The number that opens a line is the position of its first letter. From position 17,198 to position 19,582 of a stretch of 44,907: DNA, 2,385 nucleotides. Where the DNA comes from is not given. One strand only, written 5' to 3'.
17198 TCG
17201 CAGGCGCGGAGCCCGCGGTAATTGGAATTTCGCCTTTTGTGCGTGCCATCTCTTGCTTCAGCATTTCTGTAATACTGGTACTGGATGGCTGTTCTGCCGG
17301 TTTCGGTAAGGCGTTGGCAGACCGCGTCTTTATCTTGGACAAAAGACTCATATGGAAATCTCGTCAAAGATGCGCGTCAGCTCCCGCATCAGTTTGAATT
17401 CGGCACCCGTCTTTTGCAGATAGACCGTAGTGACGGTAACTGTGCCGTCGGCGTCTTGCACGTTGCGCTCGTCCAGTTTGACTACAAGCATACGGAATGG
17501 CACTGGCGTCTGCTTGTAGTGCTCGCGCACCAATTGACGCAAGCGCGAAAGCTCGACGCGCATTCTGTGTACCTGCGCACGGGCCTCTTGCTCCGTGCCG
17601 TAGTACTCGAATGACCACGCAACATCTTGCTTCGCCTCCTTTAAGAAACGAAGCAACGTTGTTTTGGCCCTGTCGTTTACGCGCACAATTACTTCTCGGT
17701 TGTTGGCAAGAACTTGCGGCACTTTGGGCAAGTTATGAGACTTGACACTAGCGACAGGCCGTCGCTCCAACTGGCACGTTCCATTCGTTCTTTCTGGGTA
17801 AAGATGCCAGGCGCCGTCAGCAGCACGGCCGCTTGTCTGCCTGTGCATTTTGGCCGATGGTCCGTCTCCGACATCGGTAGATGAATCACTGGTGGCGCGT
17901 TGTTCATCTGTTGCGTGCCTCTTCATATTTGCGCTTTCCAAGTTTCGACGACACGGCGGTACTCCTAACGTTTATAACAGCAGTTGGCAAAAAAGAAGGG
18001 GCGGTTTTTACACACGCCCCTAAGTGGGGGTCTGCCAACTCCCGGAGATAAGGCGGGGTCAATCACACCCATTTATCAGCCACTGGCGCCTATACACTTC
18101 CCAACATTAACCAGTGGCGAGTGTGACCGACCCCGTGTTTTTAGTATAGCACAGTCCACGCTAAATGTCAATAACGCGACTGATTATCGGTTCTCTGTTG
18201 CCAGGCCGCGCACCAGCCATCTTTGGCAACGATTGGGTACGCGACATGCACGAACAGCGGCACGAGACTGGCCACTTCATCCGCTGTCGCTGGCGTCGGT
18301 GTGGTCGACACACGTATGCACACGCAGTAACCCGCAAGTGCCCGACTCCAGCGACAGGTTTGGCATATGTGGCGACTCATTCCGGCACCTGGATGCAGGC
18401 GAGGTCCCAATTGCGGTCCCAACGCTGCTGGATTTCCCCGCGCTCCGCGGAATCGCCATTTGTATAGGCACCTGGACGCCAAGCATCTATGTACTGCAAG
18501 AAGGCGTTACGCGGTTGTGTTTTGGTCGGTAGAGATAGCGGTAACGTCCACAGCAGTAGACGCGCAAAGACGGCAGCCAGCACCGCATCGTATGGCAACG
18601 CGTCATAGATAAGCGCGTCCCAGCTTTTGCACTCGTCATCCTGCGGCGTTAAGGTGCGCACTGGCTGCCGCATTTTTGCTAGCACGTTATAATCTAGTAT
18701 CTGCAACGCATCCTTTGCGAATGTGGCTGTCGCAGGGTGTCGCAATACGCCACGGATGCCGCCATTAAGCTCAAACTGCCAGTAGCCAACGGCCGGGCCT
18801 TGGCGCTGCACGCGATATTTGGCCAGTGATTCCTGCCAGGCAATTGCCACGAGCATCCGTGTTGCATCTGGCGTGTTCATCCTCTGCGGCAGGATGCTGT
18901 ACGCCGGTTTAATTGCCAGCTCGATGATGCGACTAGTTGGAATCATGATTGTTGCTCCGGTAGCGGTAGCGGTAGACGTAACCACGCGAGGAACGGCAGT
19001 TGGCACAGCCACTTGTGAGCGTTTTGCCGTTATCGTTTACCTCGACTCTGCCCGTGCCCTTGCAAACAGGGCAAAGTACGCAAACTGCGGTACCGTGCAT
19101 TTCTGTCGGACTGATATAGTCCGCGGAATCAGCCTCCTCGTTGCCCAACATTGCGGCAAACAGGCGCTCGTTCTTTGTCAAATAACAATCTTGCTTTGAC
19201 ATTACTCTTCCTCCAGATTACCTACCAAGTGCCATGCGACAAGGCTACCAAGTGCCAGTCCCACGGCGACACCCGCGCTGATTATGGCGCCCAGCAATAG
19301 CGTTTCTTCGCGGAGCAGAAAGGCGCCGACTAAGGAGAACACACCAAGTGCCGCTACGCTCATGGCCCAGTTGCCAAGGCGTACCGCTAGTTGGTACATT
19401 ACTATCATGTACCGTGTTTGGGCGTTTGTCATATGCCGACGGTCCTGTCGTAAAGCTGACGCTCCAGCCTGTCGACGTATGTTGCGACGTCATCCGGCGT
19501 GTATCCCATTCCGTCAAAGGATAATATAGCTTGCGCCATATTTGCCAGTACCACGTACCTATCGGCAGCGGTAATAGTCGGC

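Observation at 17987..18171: Consensus promoter, a roughly 148-nt strongly folded non-coding transcript and an intrinsic terminator, inserted between two gene blocks: candidate phage sRNA or lambda PR'/6S/tR'-style antitermination checkpoint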

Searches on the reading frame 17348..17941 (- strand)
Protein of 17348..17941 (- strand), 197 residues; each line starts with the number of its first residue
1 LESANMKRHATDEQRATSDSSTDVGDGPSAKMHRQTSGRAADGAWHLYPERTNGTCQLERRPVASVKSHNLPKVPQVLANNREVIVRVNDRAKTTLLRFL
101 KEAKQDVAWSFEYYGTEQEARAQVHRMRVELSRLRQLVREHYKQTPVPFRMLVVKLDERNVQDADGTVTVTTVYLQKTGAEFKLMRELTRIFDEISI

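Call 11: search_protein_families(library=phrogs, proteins=[window:17348-17941:-], max_evalue=0.001)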
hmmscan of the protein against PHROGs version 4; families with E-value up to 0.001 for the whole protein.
window:17348-17941:- (197 aa): 0 families

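Call 12: search_protein_families(library=pfam, proteins=[window:17348-17941:-], max_evalue=0.01)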
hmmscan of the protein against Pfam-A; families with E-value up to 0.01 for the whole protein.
window:17348-17941:- (197 aa): 0 families

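Call 13: find_related_loci(query=window:17348-17926:-, collection=viral_contigs, flank=4000)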
Query window:17348-17926:- (192 aa) in viral_contigs; peptide patterns used: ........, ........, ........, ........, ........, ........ (x = any residue, [..] = any of these).
2 stretches matched a pattern, but none encodes a relative of the query by tblastn (E <= 1e-3).

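Call 16: search_dna_similar(query=window:17348-17926:-, collection=phages, mode=protein, max_rows=25, max_evalue=0.01)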
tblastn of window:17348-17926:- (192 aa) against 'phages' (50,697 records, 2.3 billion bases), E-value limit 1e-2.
No match.

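Call 19: find_homologous_proteins(query=window:17348-17926:-, max_evalue=0.001)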
Query window:17348-17926:- (192 aa): 2 proteins with E <= 0.001 among 128 candidates.
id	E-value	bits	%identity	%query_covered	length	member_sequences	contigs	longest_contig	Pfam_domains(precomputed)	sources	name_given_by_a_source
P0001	7.8e-122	422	100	100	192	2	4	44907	-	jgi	-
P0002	4.2e-7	48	34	55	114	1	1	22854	-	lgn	-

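Call 20: find_encoding_contigs(protein=P0001, flank=3000, max_places=6)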
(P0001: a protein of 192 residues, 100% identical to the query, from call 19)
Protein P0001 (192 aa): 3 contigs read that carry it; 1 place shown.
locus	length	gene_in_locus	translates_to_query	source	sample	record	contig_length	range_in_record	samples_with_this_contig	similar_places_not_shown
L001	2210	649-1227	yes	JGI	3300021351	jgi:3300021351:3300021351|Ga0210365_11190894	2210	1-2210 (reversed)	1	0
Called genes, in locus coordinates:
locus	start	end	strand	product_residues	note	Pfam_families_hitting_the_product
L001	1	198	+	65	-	?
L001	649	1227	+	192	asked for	-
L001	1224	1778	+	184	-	-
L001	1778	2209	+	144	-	?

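Call 21: find_encoding_contigs(protein=P0002, flank=10000, max_places=4)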
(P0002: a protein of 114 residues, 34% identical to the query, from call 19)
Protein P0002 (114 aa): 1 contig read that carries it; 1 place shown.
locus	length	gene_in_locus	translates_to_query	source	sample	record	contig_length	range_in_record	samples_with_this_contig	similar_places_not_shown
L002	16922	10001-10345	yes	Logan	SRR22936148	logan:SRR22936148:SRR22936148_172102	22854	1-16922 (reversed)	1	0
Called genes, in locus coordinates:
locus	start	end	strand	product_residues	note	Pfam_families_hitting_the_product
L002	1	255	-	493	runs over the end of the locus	-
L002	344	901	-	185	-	-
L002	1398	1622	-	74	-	-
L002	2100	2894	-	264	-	-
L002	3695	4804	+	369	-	-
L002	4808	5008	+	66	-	-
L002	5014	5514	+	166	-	PF19474:DUF6011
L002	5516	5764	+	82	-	-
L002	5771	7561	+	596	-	PF13086:AAA_11 (faint), PF13245:AAA_19, PF13604:AAA_30, PF01443:Viral_helicase1 (faint), PF13401:AAA_22 (weak), PF18335:SH3_13 (weak), PF13538:UvrD_C_2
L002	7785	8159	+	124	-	-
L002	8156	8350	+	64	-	-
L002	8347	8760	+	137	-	-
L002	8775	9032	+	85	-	-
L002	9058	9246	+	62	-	-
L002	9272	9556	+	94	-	-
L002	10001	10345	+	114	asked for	-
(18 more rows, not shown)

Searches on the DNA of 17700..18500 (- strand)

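Call 7: search_dna_similar(query=window:17700-18500:-, collection=phages, mode=distant, max_rows=30)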
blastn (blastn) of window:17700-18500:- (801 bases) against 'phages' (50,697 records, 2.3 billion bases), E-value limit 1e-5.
No match.

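Call 8: search_rna_families(source=window, start=17700, end=18500, threshold=evalue, max_evalue=10, show_alignments=3)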
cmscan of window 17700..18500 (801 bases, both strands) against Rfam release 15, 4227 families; matches with E-value up to 10: 2.
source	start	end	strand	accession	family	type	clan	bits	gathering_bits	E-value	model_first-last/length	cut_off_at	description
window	17983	18054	-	RF00519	suhB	Gene; sRNA;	CL00108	17.4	41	0.68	1-77/77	no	Makes More Granules Regulator RNA (mmgR)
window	18269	18379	+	RF03773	mir-978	Gene; miRNA;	-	16.2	100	4.3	1-86/86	no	mir-978 microRNA precursor family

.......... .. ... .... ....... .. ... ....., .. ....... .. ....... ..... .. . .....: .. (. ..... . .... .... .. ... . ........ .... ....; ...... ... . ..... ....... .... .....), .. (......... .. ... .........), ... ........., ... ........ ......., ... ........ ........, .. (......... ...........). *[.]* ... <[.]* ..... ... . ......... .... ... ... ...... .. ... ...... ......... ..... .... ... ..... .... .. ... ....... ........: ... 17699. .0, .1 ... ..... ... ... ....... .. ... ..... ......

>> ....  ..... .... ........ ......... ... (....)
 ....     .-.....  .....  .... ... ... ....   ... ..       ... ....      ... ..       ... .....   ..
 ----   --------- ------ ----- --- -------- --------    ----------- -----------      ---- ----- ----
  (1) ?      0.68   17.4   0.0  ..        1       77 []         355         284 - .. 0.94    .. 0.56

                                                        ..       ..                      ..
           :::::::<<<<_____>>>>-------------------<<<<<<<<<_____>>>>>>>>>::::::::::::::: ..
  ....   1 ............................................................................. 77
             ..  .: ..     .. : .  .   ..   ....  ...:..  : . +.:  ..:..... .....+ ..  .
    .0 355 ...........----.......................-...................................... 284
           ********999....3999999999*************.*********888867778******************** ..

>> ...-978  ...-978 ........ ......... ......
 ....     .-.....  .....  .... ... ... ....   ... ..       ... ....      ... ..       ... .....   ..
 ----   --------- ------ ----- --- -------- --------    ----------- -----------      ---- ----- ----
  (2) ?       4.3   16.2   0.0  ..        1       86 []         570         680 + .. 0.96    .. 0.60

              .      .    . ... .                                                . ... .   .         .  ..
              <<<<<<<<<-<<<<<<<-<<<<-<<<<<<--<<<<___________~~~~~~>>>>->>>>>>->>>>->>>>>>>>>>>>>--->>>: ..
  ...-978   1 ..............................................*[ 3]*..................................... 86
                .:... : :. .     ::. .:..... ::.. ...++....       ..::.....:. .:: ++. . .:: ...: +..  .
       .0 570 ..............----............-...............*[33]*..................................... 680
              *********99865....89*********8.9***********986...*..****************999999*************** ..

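Call 67: build_rna_model(alignment_id=A3, structure=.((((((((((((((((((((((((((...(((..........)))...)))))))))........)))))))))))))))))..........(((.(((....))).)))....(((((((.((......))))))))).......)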
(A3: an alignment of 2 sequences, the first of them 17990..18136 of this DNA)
Model R1 built from alignment A3 (2 sequences, 147 columns); structure: as given.
model positions 147; base pairs 44; branch points 2; effective number of sequences 0.64; information 0.589 bits per position. Calibrated on 0.2 Mb of random sequence (short: E-values are rough).
structure used (alignment columns):
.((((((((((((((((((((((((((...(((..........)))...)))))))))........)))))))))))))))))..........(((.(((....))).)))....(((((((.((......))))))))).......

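Call 68: search_with_rna_model(model_id=R1, sources=[window, L002, L003, L004, L006, L007, L008, L009, L010, L011, L012, L013, L014, L015, L016, L017, L051, L053, L054], max_evalue=10, show_alignments=3)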
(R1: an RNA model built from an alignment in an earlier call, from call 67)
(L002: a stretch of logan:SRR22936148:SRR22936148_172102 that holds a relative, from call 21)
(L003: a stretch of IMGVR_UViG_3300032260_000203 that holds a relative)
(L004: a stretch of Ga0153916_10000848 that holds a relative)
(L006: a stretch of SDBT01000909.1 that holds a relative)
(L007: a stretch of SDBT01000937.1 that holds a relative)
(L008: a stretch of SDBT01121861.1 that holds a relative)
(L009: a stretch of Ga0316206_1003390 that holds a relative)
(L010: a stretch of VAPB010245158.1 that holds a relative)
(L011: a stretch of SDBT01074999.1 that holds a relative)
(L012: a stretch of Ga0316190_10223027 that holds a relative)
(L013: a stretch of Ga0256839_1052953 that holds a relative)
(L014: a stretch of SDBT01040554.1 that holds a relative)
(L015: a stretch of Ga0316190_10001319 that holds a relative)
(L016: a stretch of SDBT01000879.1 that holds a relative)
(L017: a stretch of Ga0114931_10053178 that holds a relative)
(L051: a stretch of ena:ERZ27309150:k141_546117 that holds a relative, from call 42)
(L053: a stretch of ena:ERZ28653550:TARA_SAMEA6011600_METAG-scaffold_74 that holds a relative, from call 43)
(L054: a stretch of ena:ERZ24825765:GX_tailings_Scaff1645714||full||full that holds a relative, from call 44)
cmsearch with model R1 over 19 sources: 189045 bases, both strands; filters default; matches with E-value up to 10: 3.
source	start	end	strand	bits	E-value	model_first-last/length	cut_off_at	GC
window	17990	18136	-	187.5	1.1e-44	1-147/147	no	0.55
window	18053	18142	+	13.9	0.15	1-147/147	no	0.53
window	17997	18021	+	6.7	9.4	116-140/147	no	0.6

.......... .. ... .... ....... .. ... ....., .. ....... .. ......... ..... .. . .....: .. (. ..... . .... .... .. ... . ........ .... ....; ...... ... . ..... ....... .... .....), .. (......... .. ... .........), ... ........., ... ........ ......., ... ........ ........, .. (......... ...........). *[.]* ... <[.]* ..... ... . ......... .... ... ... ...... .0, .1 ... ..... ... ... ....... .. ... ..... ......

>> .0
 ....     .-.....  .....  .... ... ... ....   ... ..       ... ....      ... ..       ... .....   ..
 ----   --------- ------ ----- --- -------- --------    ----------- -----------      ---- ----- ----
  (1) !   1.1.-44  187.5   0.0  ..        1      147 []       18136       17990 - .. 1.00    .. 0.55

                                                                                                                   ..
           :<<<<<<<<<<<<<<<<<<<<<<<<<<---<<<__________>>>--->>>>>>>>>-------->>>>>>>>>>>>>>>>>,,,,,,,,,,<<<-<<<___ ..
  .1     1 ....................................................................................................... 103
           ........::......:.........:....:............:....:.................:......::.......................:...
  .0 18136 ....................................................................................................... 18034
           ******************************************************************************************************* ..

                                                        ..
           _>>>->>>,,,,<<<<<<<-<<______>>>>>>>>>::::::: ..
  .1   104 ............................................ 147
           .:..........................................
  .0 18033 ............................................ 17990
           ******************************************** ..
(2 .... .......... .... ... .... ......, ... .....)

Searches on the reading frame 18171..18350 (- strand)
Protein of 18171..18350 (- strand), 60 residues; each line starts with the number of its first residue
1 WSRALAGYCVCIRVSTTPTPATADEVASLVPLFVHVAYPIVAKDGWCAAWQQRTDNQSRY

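Call 73: search_protein_families(library=pfam, proteins=[window:18171-18350:-], max_evalue=0.05)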
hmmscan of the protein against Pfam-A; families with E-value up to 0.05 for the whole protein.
window:18171-18350:- (60 aa): 0 families

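Call 74: search_protein_representatives(protein=window:18171-18350:-)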
Query: 60 residues. Proteins with E-value up to 0.001 (for the whole library): 3; up to 1e-10: 0; up to 1e-30: 0. The best 3 are listed.
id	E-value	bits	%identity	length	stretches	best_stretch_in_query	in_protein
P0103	8.5e-08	47.9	32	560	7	9-56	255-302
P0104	1.4e-05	41.0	44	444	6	3-37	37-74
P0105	7.6e-04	35.5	43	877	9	10-41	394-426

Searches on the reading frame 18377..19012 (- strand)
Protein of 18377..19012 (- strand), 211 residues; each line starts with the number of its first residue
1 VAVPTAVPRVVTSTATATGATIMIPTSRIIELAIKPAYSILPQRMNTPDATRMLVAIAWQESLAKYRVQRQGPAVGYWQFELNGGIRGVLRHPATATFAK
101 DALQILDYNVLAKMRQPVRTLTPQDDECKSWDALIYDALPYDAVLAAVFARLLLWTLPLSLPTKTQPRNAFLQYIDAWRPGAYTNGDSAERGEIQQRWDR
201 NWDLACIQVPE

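Call 11: search_protein_families(library=phrogs, proteins=[window:18377-19012:-], max_evalue=0.001)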
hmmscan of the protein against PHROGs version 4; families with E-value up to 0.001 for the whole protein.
window:18377-19012:- (211 aa): 1 family
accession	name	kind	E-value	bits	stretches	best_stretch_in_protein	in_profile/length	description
phrog_3108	-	unknown function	1.3e-27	97.4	1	29-185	6-145/160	-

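Call 12: search_protein_families(library=pfam, proteins=[window:18377-19012:-], max_evalue=0.01)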
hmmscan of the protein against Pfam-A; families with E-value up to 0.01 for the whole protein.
window:18377-19012:- (211 aa): 0 families

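Call 14: find_related_loci(query=window:18377-19012:-, collection=viral_contigs, flank=4000)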
Query window:18377-19012:- (211 aa) in viral_contigs; peptide patterns used: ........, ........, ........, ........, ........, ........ (x = any residue, [..] = any of these).
2 stretches matched a pattern, but none encodes a relative of the query by tblastn (E <= 1e-3).

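Call 41: find_homologous_proteins(query=window:18377-19012:-, max_evalue=0.00001)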
Query window:18377-19012:- (211 aa): 100 proteins with E <= 0.00001 among 283 candidates.
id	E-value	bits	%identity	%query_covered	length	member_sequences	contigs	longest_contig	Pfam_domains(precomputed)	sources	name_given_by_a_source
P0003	1.1e-123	429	100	90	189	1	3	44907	-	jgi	-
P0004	5.9e-38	149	47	82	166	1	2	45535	-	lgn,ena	-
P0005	9.5e-33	132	49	69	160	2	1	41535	-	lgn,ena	-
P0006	4.3e-32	130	46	73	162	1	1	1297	-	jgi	-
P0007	2.0e-31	127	47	77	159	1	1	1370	-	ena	-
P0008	3.5e-31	127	48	73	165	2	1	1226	-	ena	-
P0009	3.8e-30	123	48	73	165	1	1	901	-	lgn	-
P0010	6.0e-30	123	48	73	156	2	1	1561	-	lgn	-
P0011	8.4e-30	122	45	73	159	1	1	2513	-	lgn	-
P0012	2.9e-29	120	47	73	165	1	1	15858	-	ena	-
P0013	7.8e-29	119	47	73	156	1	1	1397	-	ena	-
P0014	8.5e-29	119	46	73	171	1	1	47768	-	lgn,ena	-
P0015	1.6e-28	118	44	73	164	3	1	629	-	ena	-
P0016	3.2e-28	117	47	75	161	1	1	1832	-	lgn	-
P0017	1.2e-27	115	43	73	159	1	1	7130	-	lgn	-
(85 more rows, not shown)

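Call 42: find_encoding_contigs(protein=P0004, flank=5000, max_places=2)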
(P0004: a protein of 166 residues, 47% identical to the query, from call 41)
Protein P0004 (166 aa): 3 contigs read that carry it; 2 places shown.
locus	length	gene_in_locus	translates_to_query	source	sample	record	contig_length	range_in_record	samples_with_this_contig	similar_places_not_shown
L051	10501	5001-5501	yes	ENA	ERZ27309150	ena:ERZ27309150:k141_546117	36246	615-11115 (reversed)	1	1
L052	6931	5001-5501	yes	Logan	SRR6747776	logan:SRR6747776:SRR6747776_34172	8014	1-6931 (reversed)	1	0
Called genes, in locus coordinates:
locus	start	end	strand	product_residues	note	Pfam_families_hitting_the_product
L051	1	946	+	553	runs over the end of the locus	-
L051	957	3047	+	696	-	-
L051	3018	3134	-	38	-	-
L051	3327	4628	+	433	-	-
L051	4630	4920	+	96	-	-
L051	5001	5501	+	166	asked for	-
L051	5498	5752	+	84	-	-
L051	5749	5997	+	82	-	-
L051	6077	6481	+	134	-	-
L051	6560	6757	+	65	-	-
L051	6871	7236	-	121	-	-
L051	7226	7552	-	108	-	-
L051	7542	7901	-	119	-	-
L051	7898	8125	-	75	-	-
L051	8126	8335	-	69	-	-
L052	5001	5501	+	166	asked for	-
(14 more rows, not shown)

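Call 43: find_encoding_contigs(protein=P0005, flank=5000, max_places=2)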
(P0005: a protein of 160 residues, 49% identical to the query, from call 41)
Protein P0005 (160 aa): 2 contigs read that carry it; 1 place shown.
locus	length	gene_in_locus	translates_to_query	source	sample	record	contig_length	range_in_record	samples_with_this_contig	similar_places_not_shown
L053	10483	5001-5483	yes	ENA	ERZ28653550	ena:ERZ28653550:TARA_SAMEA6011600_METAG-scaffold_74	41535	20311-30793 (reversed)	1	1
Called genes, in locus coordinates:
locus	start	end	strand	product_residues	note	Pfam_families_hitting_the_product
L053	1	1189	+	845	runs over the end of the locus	-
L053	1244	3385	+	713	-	-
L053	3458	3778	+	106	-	-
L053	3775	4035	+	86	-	-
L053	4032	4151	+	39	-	-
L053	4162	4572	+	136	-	-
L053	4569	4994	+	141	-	PF07087:DUF1353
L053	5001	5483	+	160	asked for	-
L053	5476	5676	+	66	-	-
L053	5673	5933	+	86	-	-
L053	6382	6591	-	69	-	-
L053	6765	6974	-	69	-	-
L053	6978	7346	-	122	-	-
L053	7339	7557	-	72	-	-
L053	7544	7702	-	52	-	-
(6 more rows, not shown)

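Call 44: find_encoding_contigs(protein=P0014, flank=5000, max_places=2)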
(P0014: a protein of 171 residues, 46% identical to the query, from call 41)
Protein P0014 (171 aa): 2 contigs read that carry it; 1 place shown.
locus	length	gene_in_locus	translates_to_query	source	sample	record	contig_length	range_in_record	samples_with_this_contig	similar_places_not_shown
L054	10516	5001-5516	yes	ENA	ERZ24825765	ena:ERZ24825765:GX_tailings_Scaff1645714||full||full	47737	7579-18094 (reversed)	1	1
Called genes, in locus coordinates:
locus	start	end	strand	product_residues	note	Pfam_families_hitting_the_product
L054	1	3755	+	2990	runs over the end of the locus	PF18834:LPD22, PF18814:PBECR5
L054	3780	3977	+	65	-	-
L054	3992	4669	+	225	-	-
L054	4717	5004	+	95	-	-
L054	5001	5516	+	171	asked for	-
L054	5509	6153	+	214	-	-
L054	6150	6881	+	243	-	-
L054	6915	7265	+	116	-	PF13619:KTSC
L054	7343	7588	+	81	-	-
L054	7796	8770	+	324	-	PF06420:Mgm101p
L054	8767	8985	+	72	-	-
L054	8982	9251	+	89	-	-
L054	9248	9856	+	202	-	-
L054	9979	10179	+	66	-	-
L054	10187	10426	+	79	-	-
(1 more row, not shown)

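Call 80: find_encoding_contigs(protein=P0003, flank=3000, max_places=10)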
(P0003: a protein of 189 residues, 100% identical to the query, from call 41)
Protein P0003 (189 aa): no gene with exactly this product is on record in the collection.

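Call 86: search_solved_structures(query=window:18377-19012:-, max_evalue=1)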
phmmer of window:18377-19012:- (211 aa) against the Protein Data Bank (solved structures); distinct sequences matched with E-value up to 1: 0.

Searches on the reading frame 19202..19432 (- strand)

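Call 73: search_protein_families(library=pfam, proteins=[window:19202-19432:-], max_evalue=0.05)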
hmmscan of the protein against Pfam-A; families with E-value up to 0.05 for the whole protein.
window:19202-19432:- (76 aa): 1 family
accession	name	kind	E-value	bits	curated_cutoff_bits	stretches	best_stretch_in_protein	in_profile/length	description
PF10617.14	DUF2474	-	0.0052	17.2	26.6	1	22-35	14-27/39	Protein of unknown function (DUF2474)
